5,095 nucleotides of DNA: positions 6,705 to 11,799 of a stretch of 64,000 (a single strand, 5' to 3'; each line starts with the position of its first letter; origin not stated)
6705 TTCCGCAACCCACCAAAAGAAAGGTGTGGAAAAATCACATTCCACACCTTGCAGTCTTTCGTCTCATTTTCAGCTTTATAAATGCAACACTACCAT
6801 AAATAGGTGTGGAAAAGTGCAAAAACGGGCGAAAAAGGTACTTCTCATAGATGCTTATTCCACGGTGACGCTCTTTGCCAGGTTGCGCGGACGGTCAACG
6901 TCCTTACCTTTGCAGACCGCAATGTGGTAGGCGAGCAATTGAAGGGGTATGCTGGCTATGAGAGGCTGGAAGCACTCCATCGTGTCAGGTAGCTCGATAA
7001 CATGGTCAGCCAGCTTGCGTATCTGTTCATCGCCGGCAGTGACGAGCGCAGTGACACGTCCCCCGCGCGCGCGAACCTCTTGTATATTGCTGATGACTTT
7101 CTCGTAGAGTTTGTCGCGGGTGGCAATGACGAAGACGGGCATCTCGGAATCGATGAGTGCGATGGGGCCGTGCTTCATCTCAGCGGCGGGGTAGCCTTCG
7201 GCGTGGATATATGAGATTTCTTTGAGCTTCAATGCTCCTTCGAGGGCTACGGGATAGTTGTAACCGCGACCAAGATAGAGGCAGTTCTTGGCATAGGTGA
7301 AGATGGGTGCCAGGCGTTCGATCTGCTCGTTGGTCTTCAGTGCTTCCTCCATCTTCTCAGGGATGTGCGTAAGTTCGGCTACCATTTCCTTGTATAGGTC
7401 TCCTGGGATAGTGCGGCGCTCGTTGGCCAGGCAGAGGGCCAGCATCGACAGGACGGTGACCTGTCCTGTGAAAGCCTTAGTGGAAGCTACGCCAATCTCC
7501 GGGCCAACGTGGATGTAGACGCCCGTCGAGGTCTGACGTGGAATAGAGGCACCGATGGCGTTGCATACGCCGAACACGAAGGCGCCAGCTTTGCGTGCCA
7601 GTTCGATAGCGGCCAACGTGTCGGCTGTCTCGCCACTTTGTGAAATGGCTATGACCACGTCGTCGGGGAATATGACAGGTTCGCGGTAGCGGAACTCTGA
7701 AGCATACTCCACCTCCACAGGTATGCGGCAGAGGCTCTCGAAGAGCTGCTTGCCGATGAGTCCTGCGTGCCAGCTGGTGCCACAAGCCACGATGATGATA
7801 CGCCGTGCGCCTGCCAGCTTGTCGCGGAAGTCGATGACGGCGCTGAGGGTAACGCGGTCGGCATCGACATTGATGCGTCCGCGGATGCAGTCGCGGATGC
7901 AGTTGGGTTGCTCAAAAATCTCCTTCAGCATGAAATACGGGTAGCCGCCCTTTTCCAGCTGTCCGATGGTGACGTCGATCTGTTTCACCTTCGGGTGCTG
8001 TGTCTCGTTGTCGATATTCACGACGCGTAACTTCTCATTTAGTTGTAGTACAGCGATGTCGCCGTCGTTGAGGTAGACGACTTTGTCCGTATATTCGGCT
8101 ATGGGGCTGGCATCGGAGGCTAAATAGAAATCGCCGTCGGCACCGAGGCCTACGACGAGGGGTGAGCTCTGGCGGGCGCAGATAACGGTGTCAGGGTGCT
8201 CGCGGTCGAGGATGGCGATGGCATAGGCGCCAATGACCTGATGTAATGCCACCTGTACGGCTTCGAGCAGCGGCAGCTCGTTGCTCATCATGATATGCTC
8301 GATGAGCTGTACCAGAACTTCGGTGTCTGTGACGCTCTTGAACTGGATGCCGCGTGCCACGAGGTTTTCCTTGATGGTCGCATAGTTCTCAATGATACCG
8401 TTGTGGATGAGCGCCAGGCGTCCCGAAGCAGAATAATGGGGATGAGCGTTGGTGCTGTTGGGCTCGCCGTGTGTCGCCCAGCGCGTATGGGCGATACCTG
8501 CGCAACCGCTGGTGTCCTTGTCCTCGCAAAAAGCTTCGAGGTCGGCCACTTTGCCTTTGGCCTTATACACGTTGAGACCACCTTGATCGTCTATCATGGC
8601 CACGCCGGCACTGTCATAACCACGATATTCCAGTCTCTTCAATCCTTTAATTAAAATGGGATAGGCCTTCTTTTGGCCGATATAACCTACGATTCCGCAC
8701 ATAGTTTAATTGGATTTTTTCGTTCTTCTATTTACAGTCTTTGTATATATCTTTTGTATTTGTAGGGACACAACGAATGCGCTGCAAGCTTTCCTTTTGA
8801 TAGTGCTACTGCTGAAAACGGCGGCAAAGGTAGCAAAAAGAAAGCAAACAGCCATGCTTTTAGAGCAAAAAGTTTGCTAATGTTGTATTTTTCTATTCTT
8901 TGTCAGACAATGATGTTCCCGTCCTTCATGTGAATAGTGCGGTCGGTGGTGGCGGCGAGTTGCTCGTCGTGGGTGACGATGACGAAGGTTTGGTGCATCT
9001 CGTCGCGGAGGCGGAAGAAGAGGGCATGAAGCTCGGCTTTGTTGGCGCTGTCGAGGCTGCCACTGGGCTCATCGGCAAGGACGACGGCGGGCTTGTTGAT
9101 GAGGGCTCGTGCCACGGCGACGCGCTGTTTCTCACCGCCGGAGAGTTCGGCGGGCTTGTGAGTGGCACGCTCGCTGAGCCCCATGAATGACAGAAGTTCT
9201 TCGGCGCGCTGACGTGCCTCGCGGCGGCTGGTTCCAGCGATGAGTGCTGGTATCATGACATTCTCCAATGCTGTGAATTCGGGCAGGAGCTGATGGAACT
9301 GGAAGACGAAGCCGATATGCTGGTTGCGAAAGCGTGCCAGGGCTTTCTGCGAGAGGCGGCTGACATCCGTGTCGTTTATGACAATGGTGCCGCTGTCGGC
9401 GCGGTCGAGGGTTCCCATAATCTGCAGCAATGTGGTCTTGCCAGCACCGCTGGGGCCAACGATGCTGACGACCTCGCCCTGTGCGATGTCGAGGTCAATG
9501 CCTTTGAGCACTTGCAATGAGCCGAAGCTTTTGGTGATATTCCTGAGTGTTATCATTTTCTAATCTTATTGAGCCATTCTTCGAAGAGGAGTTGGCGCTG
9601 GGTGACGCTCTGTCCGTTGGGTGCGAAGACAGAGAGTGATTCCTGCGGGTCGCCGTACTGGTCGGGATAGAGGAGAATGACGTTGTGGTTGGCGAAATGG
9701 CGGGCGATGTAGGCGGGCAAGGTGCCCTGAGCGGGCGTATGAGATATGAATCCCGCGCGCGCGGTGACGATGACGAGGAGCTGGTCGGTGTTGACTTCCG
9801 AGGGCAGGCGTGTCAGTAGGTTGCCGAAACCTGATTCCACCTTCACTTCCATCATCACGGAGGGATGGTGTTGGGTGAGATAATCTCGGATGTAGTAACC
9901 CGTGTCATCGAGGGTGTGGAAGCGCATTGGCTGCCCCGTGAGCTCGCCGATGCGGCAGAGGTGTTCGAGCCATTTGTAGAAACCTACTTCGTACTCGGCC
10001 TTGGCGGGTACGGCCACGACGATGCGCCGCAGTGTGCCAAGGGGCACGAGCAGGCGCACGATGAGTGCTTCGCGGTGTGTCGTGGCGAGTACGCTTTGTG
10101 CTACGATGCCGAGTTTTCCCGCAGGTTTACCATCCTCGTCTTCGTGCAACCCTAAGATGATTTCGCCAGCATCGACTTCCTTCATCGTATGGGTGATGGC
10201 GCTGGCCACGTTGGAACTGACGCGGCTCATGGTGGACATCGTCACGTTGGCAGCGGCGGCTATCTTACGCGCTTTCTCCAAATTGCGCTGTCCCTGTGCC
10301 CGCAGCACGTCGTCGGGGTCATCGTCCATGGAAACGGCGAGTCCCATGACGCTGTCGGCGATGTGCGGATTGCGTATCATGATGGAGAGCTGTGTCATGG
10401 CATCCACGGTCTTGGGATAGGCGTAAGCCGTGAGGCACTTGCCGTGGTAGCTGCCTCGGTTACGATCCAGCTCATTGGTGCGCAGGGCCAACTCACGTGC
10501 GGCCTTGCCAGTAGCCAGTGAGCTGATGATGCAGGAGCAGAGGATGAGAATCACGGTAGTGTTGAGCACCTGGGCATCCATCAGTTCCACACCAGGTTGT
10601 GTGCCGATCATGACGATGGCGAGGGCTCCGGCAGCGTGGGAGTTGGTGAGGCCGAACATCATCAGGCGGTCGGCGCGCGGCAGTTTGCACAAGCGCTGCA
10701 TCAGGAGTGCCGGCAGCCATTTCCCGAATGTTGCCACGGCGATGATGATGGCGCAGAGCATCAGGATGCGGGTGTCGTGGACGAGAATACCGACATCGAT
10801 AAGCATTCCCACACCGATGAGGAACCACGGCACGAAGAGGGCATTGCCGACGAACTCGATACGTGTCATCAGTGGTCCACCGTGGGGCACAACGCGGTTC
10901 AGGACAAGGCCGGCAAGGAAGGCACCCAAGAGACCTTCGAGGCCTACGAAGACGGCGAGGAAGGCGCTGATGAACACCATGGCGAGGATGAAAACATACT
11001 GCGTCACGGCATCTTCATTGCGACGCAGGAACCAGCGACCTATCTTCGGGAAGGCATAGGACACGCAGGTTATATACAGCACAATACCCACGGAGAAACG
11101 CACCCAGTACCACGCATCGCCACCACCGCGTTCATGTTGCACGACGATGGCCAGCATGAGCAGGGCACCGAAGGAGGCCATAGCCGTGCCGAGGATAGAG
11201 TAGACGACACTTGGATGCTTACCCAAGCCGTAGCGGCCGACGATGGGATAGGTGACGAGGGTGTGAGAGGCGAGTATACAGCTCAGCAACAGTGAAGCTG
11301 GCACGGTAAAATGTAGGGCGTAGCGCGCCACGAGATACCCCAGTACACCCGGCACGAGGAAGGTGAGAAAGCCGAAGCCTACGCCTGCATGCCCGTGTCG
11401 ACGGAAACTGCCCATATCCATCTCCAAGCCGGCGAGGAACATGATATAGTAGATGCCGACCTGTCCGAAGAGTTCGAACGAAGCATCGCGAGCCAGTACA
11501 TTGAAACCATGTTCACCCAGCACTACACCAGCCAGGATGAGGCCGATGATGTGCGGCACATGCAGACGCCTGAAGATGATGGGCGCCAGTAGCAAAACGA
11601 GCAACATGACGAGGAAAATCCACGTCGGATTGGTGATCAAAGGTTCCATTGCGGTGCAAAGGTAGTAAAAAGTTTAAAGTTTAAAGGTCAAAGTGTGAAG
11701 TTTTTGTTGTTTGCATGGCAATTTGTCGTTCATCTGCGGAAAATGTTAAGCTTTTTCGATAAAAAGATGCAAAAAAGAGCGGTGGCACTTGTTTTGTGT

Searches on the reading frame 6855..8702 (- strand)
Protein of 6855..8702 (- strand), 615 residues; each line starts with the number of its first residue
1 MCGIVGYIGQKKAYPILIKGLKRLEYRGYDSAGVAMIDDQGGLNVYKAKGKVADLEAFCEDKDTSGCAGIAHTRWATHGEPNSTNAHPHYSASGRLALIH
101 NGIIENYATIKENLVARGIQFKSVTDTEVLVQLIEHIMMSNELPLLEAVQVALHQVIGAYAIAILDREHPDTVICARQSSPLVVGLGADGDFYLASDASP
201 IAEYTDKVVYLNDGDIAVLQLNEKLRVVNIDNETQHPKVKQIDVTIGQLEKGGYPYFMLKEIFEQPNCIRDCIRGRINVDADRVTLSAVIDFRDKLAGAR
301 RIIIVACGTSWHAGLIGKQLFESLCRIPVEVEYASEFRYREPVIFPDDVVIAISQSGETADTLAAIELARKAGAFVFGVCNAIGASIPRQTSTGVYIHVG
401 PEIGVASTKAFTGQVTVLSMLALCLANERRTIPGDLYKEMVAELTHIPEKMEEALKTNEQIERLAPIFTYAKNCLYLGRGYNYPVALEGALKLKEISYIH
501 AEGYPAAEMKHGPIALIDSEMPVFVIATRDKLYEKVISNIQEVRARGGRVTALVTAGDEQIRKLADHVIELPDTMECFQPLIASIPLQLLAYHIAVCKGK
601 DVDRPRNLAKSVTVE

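Call 60: search_protein_families(library=pfam, proteins=[window:6855-8702:-], max_evalue=0.00001)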
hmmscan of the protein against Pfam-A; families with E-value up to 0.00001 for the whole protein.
window:6855-8702:- (615 aa): 3 families
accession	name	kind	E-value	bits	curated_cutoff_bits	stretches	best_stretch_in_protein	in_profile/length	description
PF01380.27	SIS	-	1.5e-60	203.1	25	2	295-423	1-130/131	SIS domain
PF13522.11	GATase_6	-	8.8e-22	78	27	1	65-197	9-130/130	Glutamine amidotransferase domain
PF13537.11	GATase_7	-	1.4e-15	57.8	25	1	83-201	10-121/123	Glutamine amidotransferase domain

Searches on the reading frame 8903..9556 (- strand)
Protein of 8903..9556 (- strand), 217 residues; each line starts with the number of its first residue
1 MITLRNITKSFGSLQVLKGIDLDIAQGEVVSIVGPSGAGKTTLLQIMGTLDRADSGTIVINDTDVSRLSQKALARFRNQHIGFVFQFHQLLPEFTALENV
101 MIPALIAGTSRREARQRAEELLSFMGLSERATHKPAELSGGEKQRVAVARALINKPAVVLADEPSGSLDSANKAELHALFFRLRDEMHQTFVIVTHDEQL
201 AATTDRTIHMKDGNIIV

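Call 60: search_protein_families(library=pfam, proteins=[window:8903-9556:-], max_evalue=0.00001)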
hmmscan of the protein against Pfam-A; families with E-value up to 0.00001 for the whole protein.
window:8903-9556:- (217 aa): 2 families
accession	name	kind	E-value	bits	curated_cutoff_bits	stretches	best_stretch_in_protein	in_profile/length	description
PF00005.33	ABC_tran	-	5.4e-36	124.7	25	1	17-165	1-136/137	ABC transporter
PF02463.25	SMC_N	-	1.4e-06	28.3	40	0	28-211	25-212/220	RecF/RecN/SMC N terminal domain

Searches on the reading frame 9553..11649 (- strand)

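Call 60: search_protein_families(library=pfam, proteins=[window:9553-11649:-], max_evalue=0.00001)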
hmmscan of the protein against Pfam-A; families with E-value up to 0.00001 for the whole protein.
window:9553-11649:- (698 aa): 1 family
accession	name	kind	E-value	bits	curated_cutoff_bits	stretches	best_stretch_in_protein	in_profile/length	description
PF00999.27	Na_H_Exchanger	-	1.6e-49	169.2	26.2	1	17-379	2-368/375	Sodium/hydrogen exchanger, transmembrane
